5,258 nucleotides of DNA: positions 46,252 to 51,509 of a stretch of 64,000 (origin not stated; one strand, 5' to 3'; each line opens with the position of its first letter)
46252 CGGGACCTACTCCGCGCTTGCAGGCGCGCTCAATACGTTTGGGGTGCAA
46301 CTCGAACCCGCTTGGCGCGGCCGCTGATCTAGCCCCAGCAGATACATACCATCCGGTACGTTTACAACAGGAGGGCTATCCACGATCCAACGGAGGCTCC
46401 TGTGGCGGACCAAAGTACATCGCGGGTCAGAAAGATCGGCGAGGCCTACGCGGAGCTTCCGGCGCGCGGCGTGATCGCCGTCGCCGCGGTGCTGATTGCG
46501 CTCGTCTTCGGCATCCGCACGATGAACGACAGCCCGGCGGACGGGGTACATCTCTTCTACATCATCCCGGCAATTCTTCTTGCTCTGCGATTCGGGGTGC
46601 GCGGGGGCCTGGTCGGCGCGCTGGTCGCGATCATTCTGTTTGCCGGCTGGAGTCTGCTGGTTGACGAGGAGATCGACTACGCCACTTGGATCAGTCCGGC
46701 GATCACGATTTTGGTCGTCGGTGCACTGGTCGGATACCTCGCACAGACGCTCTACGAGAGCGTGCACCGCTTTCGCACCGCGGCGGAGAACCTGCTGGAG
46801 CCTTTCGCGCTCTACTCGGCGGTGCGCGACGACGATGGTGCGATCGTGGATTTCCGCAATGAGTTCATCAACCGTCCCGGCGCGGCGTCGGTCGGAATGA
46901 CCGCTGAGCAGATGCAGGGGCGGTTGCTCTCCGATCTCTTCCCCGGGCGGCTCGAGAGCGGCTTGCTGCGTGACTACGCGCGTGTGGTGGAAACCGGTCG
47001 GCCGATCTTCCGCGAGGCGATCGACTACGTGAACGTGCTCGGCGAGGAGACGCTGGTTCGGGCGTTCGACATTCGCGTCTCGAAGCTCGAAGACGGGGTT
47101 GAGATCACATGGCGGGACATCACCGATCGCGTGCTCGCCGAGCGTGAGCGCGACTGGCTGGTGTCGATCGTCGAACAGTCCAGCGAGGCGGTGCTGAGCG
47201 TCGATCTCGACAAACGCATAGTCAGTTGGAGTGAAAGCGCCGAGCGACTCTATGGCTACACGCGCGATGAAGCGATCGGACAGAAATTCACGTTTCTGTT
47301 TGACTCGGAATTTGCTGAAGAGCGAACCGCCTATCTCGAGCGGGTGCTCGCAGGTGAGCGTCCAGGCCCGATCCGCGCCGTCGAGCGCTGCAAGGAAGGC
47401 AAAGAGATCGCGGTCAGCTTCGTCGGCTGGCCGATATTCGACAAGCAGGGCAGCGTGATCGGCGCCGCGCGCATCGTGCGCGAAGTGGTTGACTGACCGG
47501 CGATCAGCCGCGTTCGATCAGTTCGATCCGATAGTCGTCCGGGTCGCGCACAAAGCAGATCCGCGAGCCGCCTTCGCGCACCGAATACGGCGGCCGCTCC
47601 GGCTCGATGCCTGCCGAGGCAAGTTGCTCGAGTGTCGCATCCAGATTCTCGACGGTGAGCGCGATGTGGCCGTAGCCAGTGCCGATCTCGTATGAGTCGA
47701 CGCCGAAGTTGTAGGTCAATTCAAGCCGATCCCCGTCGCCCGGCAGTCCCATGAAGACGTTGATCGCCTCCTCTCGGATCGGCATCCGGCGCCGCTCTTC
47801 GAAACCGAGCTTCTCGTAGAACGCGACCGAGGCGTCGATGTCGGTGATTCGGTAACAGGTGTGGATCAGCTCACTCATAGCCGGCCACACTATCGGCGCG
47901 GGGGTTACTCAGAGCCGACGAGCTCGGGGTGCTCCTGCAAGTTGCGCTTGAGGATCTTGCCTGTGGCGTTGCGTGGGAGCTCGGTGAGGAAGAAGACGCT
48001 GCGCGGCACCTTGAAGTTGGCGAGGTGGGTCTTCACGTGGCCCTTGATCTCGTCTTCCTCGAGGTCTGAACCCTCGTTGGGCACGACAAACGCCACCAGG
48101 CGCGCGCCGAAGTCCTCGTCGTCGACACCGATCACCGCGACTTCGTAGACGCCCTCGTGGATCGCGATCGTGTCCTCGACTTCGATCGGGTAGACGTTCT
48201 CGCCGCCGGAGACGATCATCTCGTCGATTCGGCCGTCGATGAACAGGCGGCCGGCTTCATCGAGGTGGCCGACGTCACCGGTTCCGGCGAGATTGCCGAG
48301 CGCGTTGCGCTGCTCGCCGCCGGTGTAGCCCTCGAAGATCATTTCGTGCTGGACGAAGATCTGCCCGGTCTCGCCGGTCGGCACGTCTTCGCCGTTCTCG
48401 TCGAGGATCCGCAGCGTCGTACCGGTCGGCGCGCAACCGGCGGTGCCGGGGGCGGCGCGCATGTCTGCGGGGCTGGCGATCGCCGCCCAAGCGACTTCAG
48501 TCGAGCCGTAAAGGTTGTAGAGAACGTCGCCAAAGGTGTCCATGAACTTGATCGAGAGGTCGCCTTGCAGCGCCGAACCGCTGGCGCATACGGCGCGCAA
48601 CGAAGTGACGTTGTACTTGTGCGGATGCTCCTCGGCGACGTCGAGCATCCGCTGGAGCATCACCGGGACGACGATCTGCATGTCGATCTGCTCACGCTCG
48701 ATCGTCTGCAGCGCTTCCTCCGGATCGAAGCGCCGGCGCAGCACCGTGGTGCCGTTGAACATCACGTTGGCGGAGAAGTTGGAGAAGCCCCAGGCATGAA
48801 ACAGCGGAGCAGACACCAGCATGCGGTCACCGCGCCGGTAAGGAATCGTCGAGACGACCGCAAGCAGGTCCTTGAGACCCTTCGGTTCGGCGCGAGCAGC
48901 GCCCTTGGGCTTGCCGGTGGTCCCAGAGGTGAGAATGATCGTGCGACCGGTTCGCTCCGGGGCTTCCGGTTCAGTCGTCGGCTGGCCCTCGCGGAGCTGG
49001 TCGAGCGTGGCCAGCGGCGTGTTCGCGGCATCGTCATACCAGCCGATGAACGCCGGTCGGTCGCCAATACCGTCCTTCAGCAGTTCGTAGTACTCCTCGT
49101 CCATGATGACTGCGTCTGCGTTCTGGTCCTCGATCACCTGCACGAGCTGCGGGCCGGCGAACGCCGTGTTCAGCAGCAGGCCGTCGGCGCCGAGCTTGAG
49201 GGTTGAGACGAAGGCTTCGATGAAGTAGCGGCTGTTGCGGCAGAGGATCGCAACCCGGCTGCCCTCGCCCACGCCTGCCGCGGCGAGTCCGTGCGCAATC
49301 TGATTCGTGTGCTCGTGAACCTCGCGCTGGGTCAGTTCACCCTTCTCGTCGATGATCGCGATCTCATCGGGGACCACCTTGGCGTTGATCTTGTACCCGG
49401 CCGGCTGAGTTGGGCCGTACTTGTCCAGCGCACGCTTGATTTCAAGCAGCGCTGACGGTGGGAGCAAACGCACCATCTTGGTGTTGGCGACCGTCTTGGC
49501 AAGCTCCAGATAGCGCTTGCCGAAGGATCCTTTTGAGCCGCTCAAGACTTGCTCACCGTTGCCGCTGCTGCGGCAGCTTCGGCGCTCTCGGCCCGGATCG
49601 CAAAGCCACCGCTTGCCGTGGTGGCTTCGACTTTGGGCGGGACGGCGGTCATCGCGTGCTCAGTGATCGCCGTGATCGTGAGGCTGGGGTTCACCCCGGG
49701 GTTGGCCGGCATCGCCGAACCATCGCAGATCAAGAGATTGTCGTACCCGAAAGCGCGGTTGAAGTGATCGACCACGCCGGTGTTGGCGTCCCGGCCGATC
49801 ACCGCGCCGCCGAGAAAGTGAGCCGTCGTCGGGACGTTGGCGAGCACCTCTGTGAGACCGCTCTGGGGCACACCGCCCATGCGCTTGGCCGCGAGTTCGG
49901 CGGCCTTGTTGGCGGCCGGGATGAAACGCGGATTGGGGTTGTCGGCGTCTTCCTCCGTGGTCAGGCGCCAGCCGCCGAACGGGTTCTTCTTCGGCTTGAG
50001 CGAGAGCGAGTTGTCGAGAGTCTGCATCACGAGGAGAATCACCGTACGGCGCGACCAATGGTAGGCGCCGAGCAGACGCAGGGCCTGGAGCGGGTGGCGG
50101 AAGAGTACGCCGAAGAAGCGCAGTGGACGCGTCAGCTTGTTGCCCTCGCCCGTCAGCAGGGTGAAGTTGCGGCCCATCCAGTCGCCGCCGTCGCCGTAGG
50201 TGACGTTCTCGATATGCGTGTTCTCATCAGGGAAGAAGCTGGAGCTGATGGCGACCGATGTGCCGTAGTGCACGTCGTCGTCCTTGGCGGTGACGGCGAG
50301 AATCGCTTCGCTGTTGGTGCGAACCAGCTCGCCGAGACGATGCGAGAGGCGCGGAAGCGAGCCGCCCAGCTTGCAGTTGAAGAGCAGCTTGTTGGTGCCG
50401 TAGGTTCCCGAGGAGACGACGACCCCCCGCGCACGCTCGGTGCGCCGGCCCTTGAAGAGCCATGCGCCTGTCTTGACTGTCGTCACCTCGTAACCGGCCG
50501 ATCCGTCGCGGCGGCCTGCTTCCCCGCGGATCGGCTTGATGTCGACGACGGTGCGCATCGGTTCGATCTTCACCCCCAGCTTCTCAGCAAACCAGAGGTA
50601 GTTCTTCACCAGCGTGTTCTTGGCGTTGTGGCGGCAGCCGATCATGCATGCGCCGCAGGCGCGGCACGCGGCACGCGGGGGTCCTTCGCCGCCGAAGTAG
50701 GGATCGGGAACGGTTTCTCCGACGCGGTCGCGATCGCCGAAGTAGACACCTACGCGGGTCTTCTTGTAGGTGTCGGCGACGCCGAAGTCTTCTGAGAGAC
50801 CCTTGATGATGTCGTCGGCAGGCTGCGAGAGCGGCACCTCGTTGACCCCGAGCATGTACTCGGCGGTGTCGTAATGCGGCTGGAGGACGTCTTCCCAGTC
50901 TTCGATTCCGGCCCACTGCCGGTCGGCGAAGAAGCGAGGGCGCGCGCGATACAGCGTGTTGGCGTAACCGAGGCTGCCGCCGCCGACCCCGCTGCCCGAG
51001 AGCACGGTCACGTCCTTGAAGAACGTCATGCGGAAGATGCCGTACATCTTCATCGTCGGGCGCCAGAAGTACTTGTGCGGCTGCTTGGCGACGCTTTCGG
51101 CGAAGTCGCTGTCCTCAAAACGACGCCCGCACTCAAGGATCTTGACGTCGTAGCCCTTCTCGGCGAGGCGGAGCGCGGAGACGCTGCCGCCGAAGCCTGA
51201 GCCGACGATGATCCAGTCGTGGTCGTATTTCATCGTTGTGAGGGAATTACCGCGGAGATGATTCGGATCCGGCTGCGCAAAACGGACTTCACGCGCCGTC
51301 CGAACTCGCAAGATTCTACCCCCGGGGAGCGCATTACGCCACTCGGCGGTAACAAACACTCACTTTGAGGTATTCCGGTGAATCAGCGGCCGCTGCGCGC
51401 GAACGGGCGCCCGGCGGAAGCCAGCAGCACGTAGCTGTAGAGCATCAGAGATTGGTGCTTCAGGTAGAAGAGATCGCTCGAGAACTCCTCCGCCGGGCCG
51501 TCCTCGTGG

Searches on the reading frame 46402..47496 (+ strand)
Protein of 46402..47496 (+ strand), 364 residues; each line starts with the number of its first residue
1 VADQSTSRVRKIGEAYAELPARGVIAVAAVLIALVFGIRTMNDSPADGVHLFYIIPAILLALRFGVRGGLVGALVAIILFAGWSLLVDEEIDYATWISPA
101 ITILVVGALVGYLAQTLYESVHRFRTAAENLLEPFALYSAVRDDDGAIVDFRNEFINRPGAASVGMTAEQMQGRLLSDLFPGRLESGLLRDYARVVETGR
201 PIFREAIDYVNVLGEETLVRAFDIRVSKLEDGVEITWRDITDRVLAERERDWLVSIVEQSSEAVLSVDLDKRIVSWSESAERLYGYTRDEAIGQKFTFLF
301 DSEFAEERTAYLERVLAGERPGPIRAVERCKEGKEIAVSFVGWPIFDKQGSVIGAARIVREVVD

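Call 53: search_protein_families(library=pfam, proteins=[window:46402-47496:+], max_evalue=0.001)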
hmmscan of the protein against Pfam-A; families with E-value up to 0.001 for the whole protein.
window:46402-47496:+ (364 aa): 5 families
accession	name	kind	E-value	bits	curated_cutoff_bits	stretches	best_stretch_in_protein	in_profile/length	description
PF08448.16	PAS_4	-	3e-20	72.9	23.1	2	257-362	1-105/110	PAS fold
PF13426.13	PAS_9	-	1.4e-17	64.3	27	1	262-361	2-100/103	PAS domain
PF00989.32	PAS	-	7.7e-12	45.7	22.6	1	254-356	4-107/113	PAS fold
PF13188.13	PAS_8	-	3.1e-07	30.5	21.8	1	255-303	5-54/65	PAS domain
PF08447.18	PAS_3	-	0.00064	20.4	25.6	0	273-353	1-83/89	PAS fold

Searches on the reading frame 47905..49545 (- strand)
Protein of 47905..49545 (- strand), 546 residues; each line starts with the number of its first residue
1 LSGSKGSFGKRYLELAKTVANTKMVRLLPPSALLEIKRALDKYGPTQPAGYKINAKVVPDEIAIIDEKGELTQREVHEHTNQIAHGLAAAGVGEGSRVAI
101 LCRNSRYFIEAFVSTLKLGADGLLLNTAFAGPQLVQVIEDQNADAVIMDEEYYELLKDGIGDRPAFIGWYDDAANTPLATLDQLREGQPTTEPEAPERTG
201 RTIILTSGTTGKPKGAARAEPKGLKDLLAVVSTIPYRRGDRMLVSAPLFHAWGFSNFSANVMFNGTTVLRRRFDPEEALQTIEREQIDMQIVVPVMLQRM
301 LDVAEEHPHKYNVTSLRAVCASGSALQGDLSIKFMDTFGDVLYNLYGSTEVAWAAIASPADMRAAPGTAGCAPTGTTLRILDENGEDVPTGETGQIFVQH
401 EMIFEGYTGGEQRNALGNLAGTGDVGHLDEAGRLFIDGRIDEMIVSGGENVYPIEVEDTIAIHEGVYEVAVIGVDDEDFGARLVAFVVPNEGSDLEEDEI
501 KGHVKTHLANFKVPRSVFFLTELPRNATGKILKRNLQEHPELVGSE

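Call 53: search_protein_families(library=pfam, proteins=[window:47905-49545:-], max_evalue=0.001)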
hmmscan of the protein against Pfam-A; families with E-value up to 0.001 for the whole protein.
window:47905-49545:- (546 aa): 2 families
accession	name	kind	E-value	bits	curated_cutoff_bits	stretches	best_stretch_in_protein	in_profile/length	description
PF00501.34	AMP-binding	-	1.3e-62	212.3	29.9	1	54-407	4-383/384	AMP-binding enzyme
PF13193.12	AMP-binding_C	-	1.3e-19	71.3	24.5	1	455-530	1-76/76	AMP-binding enzyme C-terminal domain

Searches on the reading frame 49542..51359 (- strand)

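Call 53: search_protein_families(library=pfam, proteins=[window:49542-51359:-], max_evalue=0.001)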
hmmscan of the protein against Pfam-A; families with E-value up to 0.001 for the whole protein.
window:49542-51359:- (605 aa): 4 families
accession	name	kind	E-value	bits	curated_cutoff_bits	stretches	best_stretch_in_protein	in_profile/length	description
PF05199.19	GMC_oxred_C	-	1.1e-14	55.6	24.6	1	505-565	78-138/139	GMC oxidoreductase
PF00732.25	GMC_oxred_N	-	6.4e-06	26.6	23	0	232-332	111-203/218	GMC oxidoreductase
PF01266.30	DAO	-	2.8e-05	24.3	27.9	0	48-324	1-208/353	FAD dependent oxidoreductase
PF13450.12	NAD_binding_8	-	0.0002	22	21.9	1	51-79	1-29/68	NAD(P)-binding Rossmann-like domain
